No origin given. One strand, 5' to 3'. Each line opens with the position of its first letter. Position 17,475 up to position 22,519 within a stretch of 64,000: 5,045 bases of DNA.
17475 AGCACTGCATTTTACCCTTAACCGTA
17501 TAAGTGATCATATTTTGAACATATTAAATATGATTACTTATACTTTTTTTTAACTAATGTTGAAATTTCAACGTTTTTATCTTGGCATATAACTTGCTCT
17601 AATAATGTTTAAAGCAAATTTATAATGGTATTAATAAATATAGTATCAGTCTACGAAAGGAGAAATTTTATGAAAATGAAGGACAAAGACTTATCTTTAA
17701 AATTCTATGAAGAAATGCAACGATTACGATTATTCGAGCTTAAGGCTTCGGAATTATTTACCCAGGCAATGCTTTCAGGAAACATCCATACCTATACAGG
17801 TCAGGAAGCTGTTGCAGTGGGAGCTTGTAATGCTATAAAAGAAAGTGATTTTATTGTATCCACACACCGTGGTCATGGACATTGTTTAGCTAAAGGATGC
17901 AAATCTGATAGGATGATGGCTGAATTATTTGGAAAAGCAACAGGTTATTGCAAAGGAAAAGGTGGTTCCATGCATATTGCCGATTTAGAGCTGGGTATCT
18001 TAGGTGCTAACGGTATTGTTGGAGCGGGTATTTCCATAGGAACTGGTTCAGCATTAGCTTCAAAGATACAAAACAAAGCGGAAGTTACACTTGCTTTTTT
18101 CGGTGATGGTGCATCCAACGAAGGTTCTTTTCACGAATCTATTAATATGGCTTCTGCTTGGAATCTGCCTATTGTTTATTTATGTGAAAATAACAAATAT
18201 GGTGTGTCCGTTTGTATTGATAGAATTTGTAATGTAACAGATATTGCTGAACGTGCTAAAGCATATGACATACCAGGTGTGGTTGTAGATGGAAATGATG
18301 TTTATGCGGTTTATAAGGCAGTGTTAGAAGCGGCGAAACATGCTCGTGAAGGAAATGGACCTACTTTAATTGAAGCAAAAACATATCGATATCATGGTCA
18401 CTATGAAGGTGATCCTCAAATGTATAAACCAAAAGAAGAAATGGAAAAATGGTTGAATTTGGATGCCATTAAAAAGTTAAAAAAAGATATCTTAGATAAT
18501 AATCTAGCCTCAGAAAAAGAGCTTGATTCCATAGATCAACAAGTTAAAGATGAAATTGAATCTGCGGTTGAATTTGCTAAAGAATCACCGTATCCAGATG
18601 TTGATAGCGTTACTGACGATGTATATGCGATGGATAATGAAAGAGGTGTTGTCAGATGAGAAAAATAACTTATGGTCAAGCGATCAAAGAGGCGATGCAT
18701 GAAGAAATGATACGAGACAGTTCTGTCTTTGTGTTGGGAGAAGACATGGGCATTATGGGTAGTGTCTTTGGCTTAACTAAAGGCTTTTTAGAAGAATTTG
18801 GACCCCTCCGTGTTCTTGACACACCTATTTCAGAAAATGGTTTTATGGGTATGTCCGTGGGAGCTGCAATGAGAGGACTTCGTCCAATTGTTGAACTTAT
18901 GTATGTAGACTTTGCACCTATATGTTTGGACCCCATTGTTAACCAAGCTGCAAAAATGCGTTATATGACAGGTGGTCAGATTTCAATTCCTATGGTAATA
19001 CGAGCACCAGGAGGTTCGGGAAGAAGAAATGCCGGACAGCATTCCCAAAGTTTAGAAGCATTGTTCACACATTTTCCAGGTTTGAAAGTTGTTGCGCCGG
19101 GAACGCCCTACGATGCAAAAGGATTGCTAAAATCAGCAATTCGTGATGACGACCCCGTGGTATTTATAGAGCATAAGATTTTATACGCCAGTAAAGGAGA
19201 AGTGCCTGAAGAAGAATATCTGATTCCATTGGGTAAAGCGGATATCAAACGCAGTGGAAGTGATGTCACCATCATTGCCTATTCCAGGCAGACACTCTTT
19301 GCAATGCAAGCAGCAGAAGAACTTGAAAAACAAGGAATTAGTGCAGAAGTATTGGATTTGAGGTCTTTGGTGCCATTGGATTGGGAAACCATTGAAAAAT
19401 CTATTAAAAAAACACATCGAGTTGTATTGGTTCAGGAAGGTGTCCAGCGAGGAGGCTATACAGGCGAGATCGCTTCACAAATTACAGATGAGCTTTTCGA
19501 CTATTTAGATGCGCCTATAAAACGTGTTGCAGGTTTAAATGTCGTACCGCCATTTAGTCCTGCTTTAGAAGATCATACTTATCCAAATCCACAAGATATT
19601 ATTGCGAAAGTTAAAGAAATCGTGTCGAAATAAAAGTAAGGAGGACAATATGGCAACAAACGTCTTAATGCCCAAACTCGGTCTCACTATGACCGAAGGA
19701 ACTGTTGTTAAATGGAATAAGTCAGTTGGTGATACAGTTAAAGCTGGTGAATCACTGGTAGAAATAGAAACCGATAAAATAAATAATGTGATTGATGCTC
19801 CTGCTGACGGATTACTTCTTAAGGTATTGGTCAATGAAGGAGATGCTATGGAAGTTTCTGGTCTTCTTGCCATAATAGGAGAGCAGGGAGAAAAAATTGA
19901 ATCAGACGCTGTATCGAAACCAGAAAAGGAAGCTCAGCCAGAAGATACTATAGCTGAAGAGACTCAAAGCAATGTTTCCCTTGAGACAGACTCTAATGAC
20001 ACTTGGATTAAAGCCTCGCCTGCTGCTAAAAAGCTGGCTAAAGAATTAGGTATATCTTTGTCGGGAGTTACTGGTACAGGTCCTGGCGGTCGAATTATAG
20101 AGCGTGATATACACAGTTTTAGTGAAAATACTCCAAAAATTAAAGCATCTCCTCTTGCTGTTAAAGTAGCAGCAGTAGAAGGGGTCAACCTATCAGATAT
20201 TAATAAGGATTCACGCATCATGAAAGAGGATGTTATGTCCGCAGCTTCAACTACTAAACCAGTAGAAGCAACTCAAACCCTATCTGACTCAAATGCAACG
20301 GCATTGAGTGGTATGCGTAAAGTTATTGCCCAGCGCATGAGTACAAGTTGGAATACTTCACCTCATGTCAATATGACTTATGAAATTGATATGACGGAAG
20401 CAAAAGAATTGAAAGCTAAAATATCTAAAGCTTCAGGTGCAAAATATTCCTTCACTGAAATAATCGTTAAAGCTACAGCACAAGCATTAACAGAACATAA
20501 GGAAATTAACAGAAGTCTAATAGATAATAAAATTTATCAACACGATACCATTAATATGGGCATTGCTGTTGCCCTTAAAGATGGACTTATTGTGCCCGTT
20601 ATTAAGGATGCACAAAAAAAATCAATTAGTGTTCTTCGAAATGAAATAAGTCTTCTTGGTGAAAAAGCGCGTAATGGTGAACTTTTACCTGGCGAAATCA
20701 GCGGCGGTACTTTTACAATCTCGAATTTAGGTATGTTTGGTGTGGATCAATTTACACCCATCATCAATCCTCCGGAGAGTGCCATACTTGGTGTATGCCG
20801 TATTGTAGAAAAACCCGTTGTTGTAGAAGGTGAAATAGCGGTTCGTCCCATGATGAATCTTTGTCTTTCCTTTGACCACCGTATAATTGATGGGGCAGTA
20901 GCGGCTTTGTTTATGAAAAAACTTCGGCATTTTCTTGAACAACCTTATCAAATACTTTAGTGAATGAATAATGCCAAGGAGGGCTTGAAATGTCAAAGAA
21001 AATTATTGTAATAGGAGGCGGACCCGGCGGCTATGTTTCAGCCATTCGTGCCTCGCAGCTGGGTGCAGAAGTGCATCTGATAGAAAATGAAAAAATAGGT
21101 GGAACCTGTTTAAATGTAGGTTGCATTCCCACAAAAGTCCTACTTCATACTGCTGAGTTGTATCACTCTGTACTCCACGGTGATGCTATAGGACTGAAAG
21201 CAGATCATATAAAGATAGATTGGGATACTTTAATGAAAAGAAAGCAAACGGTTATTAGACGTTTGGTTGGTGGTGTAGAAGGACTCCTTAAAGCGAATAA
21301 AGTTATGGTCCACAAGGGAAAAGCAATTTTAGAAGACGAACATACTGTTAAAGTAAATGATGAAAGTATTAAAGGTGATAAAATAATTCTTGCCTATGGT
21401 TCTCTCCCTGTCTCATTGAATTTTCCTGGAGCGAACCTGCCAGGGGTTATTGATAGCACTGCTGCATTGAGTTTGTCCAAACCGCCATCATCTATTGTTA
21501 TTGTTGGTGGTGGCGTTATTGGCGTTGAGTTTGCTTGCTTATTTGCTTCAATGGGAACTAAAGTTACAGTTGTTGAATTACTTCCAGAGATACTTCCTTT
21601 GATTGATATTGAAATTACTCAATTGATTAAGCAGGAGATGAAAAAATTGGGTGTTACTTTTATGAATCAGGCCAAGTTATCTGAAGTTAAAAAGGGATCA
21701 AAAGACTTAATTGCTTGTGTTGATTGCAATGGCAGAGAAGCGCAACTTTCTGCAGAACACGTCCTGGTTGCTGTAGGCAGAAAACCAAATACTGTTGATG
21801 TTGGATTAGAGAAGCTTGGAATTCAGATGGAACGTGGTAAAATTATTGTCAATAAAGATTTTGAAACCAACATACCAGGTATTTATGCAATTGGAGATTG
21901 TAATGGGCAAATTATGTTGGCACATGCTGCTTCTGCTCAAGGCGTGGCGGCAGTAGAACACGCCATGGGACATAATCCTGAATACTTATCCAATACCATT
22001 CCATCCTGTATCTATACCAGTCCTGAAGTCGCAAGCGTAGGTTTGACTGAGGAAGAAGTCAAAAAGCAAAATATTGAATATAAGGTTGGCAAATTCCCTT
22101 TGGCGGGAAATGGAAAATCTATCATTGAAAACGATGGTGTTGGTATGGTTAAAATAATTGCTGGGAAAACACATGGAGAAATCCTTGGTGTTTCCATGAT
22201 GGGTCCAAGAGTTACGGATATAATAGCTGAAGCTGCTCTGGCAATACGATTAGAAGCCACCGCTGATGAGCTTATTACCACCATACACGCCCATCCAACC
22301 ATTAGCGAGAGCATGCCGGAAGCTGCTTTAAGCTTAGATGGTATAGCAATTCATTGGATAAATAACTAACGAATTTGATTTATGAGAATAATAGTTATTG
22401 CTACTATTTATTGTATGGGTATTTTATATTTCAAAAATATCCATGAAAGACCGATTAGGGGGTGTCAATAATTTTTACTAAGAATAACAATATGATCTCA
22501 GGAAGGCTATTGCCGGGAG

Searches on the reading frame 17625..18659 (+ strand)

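Call 58: search_protein_families(library=ncbifam, proteins=[window:17625-18659:+], max_evalue=1e-10)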
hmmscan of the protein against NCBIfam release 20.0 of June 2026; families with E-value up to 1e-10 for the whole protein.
window:17625-18659:+ (344 aa): 4 families
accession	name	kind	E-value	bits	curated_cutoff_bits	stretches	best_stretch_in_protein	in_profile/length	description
TIGR03182.1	PDH_E1_alph_y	equivalog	1.1e-117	392.4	393.85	1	24-335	4-315/315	pyruvate dehydrogenase (acetyl-transferring) E1 component subunit alpha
TIGR03181.1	PDH_E1_alph_x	equivalog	2.7e-78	263.3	411.35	1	17-336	19-329/341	pyruvate dehydrogenase (acetyl-transferring) E1 component subunit alpha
NF004559.0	PRK05899.2-5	equivalog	1.1e-16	60.2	488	1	128-259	124-253/627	transketolase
NF004556.0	PRK05899.2-2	equivalog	9e-12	44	575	1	125-321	120-314/639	transketolase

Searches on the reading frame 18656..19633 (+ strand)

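Call 58: search_protein_families(library=ncbifam, proteins=[window:18656-19633:+], max_evalue=1e-10)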
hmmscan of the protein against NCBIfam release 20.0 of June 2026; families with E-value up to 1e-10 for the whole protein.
window:18656-19633:+ (325 aa): 7 families
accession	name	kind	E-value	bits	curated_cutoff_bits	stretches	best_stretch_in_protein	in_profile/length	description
NF006667.0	PRK09212.1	subfamily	9.1e-125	415.9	321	1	1-324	1-324/327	pyruvate dehydrogenase complex E1 component subunit beta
NF008854.0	PRK11892.1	equivalog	2.6e-118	395.6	454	1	1-323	139-462/464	pyruvate dehydrogenase complex E1 component subunit beta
TIGR00204.1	dxs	equivalog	1.3e-20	73.5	465.95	1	43-279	345-572/616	1-deoxy-D-xylulose-5-phosphate synthase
NF004559.0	PRK05899.2-5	equivalog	2.5e-16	59.1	488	1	5-279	323-581/627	transketolase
NF008968.0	PRK12315.1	subfamily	6.8e-15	54.3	510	1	4-276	279-537/582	1-deoxy-D-xylulose-5-phosphate synthase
NF003933.0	PRK05444.2-2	equivalog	3.9e-13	48.8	395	1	39-278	325-559/606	1-deoxy-D-xylulose-5-phosphate synthase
NF004556.0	PRK05899.2-2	equivalog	2.2e-11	42.8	575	1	138-278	451-595/639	transketolase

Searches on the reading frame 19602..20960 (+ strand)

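Call 58: search_protein_families(library=ncbifam, proteins=[window:19602-20960:+], max_evalue=1e-10)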
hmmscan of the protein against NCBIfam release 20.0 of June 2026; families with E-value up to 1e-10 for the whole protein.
window:19602-20960:+ (452 aa): 11 families
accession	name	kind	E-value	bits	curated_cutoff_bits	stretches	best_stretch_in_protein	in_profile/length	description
TIGR01349.1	PDHac_trf_mito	equivalog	1.6e-101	340.6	445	2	177-452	138-436/437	pyruvate dehydrogenase complex dihydrolipoamide acetyltransferase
NF008814.0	PRK11854.1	equivalog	2.4e-97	326.9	722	1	11-447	200-631/637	pyruvate dehydrogenase complex dihydrolipoyllysine-residue acetyltransferase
NF004309.0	PRK05704.1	equivalog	5.3e-91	306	449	1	17-452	1-405/408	2-oxoglutarate dehydrogenase complex dihydrolipoyllysine-residue succinyltransferase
TIGR01347.1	sucB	equivalog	1.9e-86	290.8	378.65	2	176-452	107-401/404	dihydrolipoyllysine-residue succinyltransferase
TIGR02927.1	SucB_Actino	equivalog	3.1e-83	280.5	423.45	2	106-447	235-570/579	2-oxoglutarate dehydrogenase, E2 component, dihydrolipoamide succinyltransferase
NF011416.0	PRK14843.1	equivalog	7e-80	268.5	429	1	133-452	3-346/347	dihydrolipoamide acetyltransferase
TIGR01348.1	PDHac_trf_long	equivalog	3.7e-77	260.2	552.1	1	18-451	155-585/587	dihydrolipoyllysine-residue acetyltransferase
NF008815.0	PRK11857.1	equivalog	2.2e-54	185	378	1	136-448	4-302/308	dihydrolipoamide acetyltransferase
NF011457.0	PRK14875.1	equivalog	1.7e-27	96.4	307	1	17-175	2-127/372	acetoin dehydrogenase dihydrolipoyllysine-residue acetyltransferase subunit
NF008907.0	PRK12270.1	equivalog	2.7e-23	81.7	878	1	144-446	96-362/1241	multifunctional oxoglutarate decarboxylase/oxoglutarate dehydrogenase thiamine pyrophosphate-binding subunit/dihydrolipoyllysine-residue suc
NF008854.0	PRK11892.1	equivalog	1.7e-19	69.8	454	1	17-133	1-117/464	pyruvate dehydrogenase complex E1 component subunit beta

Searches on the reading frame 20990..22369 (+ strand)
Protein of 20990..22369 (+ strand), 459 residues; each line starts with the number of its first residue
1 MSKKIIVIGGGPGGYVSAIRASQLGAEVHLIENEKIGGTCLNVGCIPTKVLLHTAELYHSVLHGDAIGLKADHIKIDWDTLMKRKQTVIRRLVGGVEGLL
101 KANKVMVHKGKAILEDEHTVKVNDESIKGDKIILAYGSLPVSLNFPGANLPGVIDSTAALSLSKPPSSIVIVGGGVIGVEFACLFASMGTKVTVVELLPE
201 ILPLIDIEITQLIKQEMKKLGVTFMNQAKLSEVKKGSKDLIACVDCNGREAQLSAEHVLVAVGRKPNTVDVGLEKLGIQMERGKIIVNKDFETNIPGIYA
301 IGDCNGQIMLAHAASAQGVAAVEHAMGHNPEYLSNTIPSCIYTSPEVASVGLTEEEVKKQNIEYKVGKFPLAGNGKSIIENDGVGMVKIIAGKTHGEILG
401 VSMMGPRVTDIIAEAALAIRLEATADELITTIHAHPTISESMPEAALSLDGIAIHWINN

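Call 58: search_protein_families(library=ncbifam, proteins=[window:20990-22369:+], max_evalue=1e-10)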
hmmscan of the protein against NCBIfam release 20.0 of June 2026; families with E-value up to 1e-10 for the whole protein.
window:20990-22369:+ (459 aa): 42 families (the best 25 are shown)
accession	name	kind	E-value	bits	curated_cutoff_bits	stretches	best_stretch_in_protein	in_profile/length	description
TIGR01350.1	lipoamide_DH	equivalog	6.8e-165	549.2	408.8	1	4-455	3-460/461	dihydrolipoyl dehydrogenase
TIGR02053.1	MerA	equivalog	1.5e-107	360.4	454.45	1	4-449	2-453/465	mercury(II) reductase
NF003585.0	PRK05249.1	equivalog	2.1e-97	326.7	465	1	5-447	9-455/464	Si-specific NAD(P)(+) transhydrogenase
NF004776.0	PRK06116.1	equivalog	4.9e-96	322.5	480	1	5-441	7-445/450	glutathione-disulfide reductase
NF004945.0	PRK06292.2-3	equivalog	2.5e-91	306.9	494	1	5-442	6-445/457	dihydrolipoyl dehydrogenase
NF004992.0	PRK06370.1-4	equivalog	1.3e-89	300.8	629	1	5-447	7-453/459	FAD-containing oxidoreductase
NF004991.0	PRK06370.1-3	subfamily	1e-88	298.1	620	1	4-446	37-484/509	FAD-containing oxidoreductase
NF004943.0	PRK06292.2-1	equivalog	9.8e-88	294.9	432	1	4-448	5-454/456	dihydrolipoyl dehydrogenase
NF004947.0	PRK06292.2-5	equivalog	2.5e-87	293.8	592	1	5-450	6-459/474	dihydrolipoyl dehydrogenase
NF005883.0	PRK07845.1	equivalog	6.3e-87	292.5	479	1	2-449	2-459/466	NAD(P)H-quinone dehydrogenase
TIGR01424.1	gluta_reduc_2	equivalog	4e-80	269.6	606.05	1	5-441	5-441/446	glutathione-disulfide reductase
TIGR01421.1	gluta_reduc_1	equivalog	2.2e-78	264.5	556.15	1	5-441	5-445/450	glutathione-disulfide reductase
NF005884.0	PRK07846.1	equivalog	3.6e-73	246.7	501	1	5-450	6-452/454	mycothione reductase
NF004946.0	PRK06292.2-4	subfamily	1.5e-72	244.9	634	1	5-445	6-466/487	dihydrolipoyl dehydrogenase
NF041853.1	hythiocyan_redase_MerA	equivalog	2.1e-72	244.4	650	1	4-442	5-434/440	hypothiocyanous acid reductase MerA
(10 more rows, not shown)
